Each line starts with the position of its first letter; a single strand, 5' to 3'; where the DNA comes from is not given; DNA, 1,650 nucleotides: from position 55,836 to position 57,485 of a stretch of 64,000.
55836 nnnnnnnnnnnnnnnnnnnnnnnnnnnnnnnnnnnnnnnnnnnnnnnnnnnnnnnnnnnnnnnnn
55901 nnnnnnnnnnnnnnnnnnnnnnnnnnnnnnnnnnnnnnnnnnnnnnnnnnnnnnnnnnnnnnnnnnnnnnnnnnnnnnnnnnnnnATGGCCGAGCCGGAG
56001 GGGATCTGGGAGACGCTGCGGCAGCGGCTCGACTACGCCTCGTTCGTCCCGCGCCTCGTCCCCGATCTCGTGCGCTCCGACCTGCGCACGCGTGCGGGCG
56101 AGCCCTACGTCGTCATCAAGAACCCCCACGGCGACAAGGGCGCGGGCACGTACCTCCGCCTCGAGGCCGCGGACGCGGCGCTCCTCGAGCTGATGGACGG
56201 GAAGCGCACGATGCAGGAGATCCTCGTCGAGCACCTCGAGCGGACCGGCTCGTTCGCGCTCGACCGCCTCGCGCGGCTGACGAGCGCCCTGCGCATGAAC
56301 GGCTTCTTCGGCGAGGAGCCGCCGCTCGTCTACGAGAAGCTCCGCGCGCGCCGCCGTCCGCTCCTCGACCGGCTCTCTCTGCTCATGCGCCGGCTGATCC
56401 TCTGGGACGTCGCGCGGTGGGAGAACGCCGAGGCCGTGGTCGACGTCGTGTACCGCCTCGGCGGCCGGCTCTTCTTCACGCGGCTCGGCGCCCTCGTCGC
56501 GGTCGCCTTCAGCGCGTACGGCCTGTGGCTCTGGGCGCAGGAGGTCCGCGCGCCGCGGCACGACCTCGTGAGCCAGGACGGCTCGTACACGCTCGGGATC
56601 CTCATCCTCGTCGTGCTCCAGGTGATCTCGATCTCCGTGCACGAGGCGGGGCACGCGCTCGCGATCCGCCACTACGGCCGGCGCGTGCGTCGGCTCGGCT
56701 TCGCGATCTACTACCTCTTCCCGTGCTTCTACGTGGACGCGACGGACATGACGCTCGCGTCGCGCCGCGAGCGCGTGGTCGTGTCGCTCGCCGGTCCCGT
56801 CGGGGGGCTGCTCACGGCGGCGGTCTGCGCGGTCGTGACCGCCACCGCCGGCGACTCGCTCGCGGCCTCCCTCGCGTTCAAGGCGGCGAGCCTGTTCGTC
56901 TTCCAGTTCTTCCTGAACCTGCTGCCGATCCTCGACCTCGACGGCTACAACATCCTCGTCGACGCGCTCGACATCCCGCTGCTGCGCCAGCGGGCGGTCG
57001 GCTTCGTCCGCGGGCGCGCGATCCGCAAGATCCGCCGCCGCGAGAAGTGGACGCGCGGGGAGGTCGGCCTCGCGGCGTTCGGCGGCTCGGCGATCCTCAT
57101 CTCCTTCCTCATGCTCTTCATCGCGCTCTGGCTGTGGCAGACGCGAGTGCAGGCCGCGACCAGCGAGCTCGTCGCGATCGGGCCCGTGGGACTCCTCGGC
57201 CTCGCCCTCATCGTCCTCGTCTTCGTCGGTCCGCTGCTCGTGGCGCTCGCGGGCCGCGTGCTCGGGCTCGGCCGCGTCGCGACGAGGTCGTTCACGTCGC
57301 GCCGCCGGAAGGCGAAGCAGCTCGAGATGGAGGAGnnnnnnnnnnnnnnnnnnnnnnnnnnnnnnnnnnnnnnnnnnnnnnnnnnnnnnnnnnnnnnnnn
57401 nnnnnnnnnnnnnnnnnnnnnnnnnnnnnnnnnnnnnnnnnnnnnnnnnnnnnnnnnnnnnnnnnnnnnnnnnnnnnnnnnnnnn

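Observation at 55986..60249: Candidate novel cassette: RRE(PqqD)-like + S2P/M50 + dual cNMP-binding intramembrane protease with a coupled zinc ribbon and two acidic '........'-motif proteins, one bearing an NHLP-type leader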

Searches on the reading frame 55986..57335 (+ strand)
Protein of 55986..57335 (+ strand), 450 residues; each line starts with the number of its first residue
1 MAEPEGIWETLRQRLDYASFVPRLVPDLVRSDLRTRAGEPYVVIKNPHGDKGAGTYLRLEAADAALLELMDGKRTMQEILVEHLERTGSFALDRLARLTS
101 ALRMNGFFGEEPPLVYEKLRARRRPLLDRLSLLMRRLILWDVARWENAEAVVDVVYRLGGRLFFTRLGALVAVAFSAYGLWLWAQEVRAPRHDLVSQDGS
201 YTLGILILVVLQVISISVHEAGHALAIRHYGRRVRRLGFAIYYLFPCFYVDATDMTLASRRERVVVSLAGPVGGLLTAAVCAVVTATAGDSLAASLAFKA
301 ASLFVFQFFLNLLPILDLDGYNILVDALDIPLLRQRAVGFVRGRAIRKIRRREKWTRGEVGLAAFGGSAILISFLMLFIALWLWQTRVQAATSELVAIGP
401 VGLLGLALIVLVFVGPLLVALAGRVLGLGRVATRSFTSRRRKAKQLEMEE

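Call 83: search_protein_representatives(protein=window:55986-57335:+)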
Query: 450 residues. Proteins with E-value up to 0.001 (for the whole library): 9870; up to 1e-10: 3262; up to 1e-30: 275. The best 150 are listed.
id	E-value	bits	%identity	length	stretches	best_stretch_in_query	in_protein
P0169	1.7e-161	554.2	58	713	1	5-449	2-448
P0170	4.5e-118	411.1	64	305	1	5-307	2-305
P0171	9.6e-94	331.0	67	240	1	5-237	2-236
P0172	3.3e-69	250.2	37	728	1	2-445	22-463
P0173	3.2e-68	246.9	33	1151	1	6-426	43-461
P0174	4.4e-66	239.8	34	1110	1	5-431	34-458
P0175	7.6e-64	232.5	34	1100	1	5-421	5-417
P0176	6.2e-62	226.2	32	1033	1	3-438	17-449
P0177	2.4e-61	224.2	39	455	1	6-343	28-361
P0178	6.9e-61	222.7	36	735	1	3-434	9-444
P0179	1.0e-60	222.2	34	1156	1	5-435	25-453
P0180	1.3e-60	221.9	34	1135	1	7-423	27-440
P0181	1.5e-60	221.7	39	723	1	6-444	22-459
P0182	7.3e-60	219.3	33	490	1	6-436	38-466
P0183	8.9e-60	219.1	35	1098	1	6-433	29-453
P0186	9.4e-58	212.4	37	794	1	3-430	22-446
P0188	1.8e-57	211.4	38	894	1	6-436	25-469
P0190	6.6e-57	209.6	33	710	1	6-442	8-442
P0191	9.1e-57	209.1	35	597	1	6-432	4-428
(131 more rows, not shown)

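Call 85: search_protein_families(library=pfam, proteins=[P0172, P0173, P0174, P0176, P0178, P0181, P0186, P0188, P0182, P0191], max_evalue=0.001)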
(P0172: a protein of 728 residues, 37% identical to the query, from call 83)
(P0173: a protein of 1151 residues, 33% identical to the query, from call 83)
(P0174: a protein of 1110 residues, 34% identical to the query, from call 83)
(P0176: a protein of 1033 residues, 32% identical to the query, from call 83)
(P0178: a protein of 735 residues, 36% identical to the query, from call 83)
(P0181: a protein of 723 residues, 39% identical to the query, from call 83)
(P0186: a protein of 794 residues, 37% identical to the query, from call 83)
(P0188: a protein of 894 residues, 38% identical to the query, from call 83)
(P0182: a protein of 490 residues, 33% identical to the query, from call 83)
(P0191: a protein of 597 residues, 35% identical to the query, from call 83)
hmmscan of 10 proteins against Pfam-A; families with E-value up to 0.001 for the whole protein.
P0172 (728 aa): 3 families
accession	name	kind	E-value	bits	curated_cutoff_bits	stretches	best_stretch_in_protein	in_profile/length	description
PF00027.35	cNMP_binding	-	2.5e-40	136.8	27.5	2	622-701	2-86/89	Cyclic nucleotide-binding domain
PF02163.28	Peptidase_M50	-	1.6e-06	28.1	27.2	0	231-306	7-103/221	Peptidase family M50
PF07883.17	Cupin_2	-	0.00052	20.1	27.2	0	498-544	4-47/70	Cupin domain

P0173 (1151 aa): 1 family
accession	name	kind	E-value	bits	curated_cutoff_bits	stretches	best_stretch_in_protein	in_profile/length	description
PF00027.35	cNMP_binding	-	1.6e-44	150.2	27.5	2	1038-1119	5-87/89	Cyclic nucleotide-binding domain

P0174 (1110 aa): 1 family
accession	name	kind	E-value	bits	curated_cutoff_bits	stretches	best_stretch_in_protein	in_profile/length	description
PF00027.35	cNMP_binding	-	1.5e-44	150.3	27.5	2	871-954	6-89/89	Cyclic nucleotide-binding domain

P0176 (1033 aa): 1 family
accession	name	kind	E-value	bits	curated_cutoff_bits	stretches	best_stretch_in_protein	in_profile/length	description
PF00027.35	cNMP_binding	-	7.6e-52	173.7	27.5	2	920-1004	2-86/89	Cyclic nucleotide-binding domain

P0178 (735 aa): 2 families
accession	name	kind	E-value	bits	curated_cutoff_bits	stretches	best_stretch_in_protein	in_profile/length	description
PF00027.35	cNMP_binding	-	9.7e-47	157.3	27.5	2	486-571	2-87/89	Cyclic nucleotide-binding domain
PF02163.28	Peptidase_M50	-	9.3e-08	32.1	27.2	1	220-295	7-103/221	Peptidase family M50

P0181 (723 aa): 3 families
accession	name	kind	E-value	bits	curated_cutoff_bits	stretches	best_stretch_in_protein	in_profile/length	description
PF00027.35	cNMP_binding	-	1e-45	154.1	27.5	2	618-698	4-89/89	Cyclic nucleotide-binding domain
PF02163.28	Peptidase_M50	-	2.7e-05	24.1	27.2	1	227-317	8-106/221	Peptidase family M50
PF07883.17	Cupin_2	-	7.1e-05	22.9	27.2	0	496-539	6-48/70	Cupin domain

P0186 (794 aa): 2 families
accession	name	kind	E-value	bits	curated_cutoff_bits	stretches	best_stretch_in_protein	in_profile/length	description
PF05402.18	PqqD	-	0.00044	21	23.4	0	65-121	7-66/67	Coenzyme PQQ synthesis protein D (PqqD)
PF02163.28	Peptidase_M50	-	0.00047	20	27.2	1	224-301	3-102/221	Peptidase family M50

P0188 (894 aa): 0 families

P0182 (490 aa): 1 family
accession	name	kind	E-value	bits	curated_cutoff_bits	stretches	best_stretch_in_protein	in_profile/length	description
PF02163.28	Peptidase_M50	-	2.4e-09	37.3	27.2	1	238-318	3-104/221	Peptidase family M50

P0191 (597 aa): 2 families
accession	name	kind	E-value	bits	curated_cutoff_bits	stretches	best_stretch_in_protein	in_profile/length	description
PF00027.35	cNMP_binding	-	5.6e-23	81.2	27.5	1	480-567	2-89/89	Cyclic nucleotide-binding domain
PF02163.28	Peptidase_M50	-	7.7e-06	25.8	27.2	1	204-287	3-107/221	Peptidase family M50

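Call 86: list_cluster_members(proteins=[P0172, P0173, P0174, P0176, P0178, P0181, P0186, P0188, P0182, P0190])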
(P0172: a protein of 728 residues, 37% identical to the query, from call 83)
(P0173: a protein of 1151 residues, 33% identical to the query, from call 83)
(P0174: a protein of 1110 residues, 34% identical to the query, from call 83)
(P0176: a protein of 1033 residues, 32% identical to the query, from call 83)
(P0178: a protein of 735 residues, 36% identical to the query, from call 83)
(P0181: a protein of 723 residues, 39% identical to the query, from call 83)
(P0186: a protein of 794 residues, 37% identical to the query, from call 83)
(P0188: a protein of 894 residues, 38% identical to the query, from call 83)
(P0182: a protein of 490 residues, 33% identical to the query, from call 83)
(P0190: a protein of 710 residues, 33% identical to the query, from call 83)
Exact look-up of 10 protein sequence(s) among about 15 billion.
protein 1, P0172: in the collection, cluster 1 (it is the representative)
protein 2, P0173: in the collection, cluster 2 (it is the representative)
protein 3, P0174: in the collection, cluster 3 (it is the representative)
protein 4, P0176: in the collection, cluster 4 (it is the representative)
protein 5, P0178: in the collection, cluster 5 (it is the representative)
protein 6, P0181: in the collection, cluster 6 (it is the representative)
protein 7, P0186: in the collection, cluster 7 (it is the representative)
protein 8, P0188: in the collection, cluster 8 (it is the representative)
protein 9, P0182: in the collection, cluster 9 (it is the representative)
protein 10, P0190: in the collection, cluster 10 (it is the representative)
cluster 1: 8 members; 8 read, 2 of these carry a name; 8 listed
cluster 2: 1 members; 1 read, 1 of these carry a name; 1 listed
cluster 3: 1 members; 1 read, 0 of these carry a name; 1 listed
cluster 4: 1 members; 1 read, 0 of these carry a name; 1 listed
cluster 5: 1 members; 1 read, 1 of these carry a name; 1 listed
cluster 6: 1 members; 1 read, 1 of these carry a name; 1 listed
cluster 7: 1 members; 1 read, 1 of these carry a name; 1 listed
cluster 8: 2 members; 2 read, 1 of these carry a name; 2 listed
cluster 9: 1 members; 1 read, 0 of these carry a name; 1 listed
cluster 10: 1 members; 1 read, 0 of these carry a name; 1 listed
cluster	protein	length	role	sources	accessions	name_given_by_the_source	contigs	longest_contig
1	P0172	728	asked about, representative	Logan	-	-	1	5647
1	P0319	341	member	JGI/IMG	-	cAMP-dependent protein kinase regulator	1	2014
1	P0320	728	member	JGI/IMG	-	putative peptide zinc metalloprotease protein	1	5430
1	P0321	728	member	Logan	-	-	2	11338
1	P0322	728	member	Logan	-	-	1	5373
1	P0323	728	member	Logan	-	-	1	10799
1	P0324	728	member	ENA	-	-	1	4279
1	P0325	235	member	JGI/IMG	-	-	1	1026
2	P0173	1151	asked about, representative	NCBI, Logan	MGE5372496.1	MAG: cyclic nucleotide-binding domain-containing protein [Solirubrobacterales bacterium]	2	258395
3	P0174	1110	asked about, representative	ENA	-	-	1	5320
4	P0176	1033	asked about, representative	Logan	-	-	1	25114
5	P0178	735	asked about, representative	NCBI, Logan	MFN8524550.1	MAG: cyclic nucleotide-binding domain-containing protein [Chloroflexota bacterium]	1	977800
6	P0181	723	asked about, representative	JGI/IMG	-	CRP-like cAMP-binding protein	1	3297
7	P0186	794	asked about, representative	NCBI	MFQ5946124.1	MAG: hypothetical protein ACE5NC_07720, partial [Anaerolineae bacterium]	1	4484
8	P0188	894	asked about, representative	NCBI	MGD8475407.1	MAG: M50 family metallopeptidase, partial [Anaerolineae bacterium]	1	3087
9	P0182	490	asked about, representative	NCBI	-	-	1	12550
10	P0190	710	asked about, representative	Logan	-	-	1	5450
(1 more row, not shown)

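Call 88: find_homologous_proteins(query=A6, max_evalue=1e-20)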
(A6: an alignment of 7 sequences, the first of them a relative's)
Query A6 (7 sequences) (735 aa, profile of the alignment): 49 proteins with E <= 1e-20 among 8000 candidates.
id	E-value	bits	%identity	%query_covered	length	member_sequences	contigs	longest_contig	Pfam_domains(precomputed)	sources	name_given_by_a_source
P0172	0.0e+0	1033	34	94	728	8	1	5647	PF02163.29,PF00027.36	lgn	-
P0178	2.7e-286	970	100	100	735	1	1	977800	PF02163.29,PF00027.36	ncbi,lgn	ncbi:MAG: cyclic nucleotide-binding domain-containing protein [Chloroflexota bacterium]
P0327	3.2e-260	884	35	96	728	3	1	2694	PF02163.29,PF00027.36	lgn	-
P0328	7.8e-259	879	34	94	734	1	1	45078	PF02163.29,PF00027.36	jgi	jgi:CRP-like cAMP-binding protein/Zn-dependent protease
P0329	1.2e-256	872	36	97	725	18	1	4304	PF02163.29,PF00027.36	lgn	-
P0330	9.9e-253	859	34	97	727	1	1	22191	PF00027.36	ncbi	-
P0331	2.2e-251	854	35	96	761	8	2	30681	PF00027.36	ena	-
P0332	6.0e-251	853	34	94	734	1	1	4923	PF02163.29,PF00027.36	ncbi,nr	ncbi:MAG TPA: cyclic nucleotide-binding domain-containing protein [Candidatus Acidoferrales bacteriu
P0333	1.5e-249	848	34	94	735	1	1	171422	PF00027.36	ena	-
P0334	1.5e-249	848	35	93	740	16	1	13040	PF00027.36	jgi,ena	-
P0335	3.9e-247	840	34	97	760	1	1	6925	PF00027.36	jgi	jgi:CRP-like cAMP-binding protein/Zn-dependent protease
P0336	1.1e-244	832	33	98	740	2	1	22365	PF00027.36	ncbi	-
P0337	6.3e-244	830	36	95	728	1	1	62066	PF02163.29,PF00027.36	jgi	jgi:CRP-like cAMP-binding protein/Zn-dependent protease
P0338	1.2e-242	825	57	96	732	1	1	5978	PF02163.29,PF00027.36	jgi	jgi:CRP-like cAMP-binding protein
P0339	9.7e-234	796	36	59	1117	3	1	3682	PF00027.36,PF05402.19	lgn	-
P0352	2.4e-199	682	35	55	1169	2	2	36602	PF00027.36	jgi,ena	-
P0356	2.9e-164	566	37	60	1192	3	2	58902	PF02163.29,PF00027.36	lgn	-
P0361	2.0e-143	497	33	47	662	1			PF02163.29,PF00027.36,PF05402.19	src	-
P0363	8.9e-124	432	35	46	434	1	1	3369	PF02163.29,PF05402.19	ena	-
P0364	1.1e-110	389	37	35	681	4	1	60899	PF02163.29,PF00027.36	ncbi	ncbi:MAG: cyclic nucleotide-binding domain-containing protein, partial [Acidimicrobiia bacterium]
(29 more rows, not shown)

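Call 89: find_encoding_contigs(protein=P0178, flank=7000, max_places=1)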
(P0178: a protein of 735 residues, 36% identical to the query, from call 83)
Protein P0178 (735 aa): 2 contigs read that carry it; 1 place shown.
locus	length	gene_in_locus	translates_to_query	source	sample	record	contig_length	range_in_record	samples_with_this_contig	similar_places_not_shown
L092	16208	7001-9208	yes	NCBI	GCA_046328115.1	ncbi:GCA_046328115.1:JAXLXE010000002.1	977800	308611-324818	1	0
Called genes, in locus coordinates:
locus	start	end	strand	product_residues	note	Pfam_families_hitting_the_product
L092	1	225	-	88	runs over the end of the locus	-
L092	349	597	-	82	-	-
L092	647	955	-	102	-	PF02311:AraC_binding (weak), PF07883:Cupin_2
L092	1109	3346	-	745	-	PF00884:Sulfatase, PF16347:SGSH_C (weak)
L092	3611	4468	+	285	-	PF00590:TP_methylase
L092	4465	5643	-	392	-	PF21036:EryCIII-like_N (weak), PF00201:UDPGT, PF04101:Glyco_tran_28_C (weak), PF06722:EryCIII-like_C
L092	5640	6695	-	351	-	PF01494:FAD_binding_3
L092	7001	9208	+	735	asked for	PF02163:Peptidase_M50 (weak), PF00027:cNMP_binding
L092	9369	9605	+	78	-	PF14407:Frankia_peptide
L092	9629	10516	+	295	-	PF00590:TP_methylase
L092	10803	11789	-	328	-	-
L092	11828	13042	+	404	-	PF13439:Glyco_transf_4, PF13692:Glyco_trans_1_4, PF13524:Glyco_trans_1_2 (weak)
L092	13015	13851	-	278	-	PF00685:Sulfotransfer_1, PF13469:Sulfotransfer_3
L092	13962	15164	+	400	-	PF13439:Glyco_transf_4, PF00534:Glycos_transf_1 (weak), PF13692:Glyco_trans_1_4, PF13524:Glyco_trans_1_2 (weak)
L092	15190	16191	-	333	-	PF05721:PhyH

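Call 90: find_encoding_contigs(protein=P0333, flank=7000, max_places=1)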
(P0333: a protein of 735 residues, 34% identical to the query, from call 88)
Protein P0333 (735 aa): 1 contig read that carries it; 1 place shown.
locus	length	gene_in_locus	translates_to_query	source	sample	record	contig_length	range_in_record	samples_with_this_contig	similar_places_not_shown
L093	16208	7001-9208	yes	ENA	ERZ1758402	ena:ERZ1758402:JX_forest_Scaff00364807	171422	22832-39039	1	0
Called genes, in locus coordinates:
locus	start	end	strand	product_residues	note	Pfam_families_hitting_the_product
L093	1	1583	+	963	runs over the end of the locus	PF00211:Guanylate_cyc, PF13401:AAA_22 (weak), PF25872:HTH_77, PF13424:TPR_12, PF13424:TPR_12, PF13374:TPR_10 (weak), PF13424:TPR_12, PF13374:TPR_10 (weak), +7 more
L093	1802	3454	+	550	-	PF13088:BNR_2 (weak)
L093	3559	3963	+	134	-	PF07963:N_methyl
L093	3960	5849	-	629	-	PF00027:cNMP_binding, PF00939:Na_sulph_symp, PF03600:CitMHS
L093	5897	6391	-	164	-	-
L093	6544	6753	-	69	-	-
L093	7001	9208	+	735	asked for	PF00027:cNMP_binding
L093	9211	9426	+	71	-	-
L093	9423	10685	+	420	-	PF00675:Peptidase_M16, PF05193:Peptidase_M16_C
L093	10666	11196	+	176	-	PF04542:Sigma70_r2, PF08281:Sigma70_r4_2, PF04545:Sigma70_r4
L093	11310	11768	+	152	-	-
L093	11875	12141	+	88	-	PF14407:Frankia_peptide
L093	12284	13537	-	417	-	PF04542:Sigma70_r2, PF08281:Sigma70_r4_2, PF20239:DUF6596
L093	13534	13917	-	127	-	PF03795:YCII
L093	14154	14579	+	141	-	PF03795:YCII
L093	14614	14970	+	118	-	PF03795:YCII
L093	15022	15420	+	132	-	PF13564:DoxX_2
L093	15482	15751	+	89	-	-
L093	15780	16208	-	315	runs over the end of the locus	PF13641:Glyco_tranf_2_3, PF00535:Glycos_transf_2, PF10111:Glyco_tranf_2_2 (faint)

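Call 91: find_encoding_contigs(protein=P0356, flank=7000, max_places=1)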
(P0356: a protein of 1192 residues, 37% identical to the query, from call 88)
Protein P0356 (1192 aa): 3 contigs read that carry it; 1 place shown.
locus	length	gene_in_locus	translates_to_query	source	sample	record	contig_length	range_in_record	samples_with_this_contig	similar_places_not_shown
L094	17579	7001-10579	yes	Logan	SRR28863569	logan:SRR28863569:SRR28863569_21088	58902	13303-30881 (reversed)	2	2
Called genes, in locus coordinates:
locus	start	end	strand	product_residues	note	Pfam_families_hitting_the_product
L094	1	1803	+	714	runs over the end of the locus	PF13428:TPR_14 (faint), PF13424:TPR_12 (faint), PF03704:BTAD, PF00515:TPR_1 (faint), PF07719:TPR_2 (faint)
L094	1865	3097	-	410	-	PF02608:Bmp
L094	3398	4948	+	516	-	-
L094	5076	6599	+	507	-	PF13231:PMT_2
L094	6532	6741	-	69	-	-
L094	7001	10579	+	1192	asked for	PF02163:Peptidase_M50 (weak), PF00027:cNMP_binding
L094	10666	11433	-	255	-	PF05685:Uma2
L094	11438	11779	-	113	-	-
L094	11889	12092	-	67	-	PF21344:Zn_ribbon_LysW (weak)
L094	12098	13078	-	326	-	PF13191:AAA_16 (faint), PF02881:SRP54_N, PF06414:Zeta_toxin (weak), PF13604:AAA_30 (weak), PF00448:SRP54, PF13401:AAA_22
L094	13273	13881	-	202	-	PF12917:YfbR-like, PF13023:HD_3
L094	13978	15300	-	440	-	PF00890:FAD_binding_2 (weak), PF01266:DAO, PF03486:HI0933_like (weak), PF07992:Pyr_redox_2 (weak), PF12831:FAD_oxidored (weak), PF13450:NAD_binding_8, PF13454:NAD_binding_9 (faint), PF01593:Amino_oxidase, +1 more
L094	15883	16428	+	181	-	PF22769:DCD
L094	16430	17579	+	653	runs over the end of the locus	PF01326:PPDK_N, PF00391:PEP-utilizers (weak)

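Call 92: find_encoding_contigs(protein=P0364, flank=7000, max_places=1)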
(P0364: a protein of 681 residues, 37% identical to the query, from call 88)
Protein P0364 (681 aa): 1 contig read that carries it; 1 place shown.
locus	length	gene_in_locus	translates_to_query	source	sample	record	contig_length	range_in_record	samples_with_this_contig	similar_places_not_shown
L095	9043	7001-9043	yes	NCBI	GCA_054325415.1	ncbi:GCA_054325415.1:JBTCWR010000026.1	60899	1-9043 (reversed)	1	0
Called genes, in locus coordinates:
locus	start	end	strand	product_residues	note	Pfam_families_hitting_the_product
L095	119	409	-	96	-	PF12146:Hydrolase_4 (weak), PF00561:Abhydrolase_1 (weak)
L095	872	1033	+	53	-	-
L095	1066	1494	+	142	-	-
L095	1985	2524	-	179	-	PF12724:Flavodoxin_5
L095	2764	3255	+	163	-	PF04075:F420H2_quin_red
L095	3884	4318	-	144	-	PF00903:Glyoxalase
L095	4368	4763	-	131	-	PF07883:Cupin_2, PF02311:AraC_binding (weak)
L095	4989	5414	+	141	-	PF12802:MarR_2, PF01047:MarR, PF13463:HTH_27 (weak)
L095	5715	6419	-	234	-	PF14518:Haem_oxygenas_2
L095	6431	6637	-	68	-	PF14407:Frankia_peptide (weak)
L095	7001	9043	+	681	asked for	PF02163:Peptidase_M50 (weak), PF00027:cNMP_binding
